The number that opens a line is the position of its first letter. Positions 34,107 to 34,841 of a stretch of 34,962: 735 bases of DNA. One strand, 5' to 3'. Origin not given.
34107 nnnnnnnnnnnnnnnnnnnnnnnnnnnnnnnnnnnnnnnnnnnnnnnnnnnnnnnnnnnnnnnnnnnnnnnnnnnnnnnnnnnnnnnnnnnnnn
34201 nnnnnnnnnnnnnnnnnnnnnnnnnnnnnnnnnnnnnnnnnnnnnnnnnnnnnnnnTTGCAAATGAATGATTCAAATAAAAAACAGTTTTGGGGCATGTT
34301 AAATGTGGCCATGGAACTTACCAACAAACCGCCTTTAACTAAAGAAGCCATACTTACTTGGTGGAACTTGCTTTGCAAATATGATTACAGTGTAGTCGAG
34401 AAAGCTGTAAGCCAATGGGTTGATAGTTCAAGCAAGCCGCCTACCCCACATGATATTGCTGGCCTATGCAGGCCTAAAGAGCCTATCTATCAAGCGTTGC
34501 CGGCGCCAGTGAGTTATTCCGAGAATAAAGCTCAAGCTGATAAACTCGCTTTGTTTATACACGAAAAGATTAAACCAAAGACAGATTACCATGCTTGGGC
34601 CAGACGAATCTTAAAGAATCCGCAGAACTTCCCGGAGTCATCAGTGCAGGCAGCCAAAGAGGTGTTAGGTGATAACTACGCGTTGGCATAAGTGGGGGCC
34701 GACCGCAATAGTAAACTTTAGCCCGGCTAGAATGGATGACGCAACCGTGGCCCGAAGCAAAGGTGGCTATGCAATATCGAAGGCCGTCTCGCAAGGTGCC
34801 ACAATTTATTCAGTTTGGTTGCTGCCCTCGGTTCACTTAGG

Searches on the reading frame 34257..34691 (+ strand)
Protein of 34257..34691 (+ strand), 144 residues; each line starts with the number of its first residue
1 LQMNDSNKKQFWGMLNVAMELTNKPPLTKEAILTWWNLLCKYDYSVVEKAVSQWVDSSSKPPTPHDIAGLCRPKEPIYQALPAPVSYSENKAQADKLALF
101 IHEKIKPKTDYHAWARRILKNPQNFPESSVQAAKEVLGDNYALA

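Call 59: search_protein_families(library=phrogs, proteins=[window:34257-34691:+], max_evalue=0.001)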
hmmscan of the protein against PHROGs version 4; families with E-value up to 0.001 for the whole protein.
window:34257-34691:+ (144 aa): 2 families
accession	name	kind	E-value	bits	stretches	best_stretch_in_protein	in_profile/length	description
phrog_2289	-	DNA, RNA and nucleotide metabolism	1.1e-06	30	1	28-73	23-69/116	helicase loader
phrog_10105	-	unknown function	0.00063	20.3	1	3-68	1-68/210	-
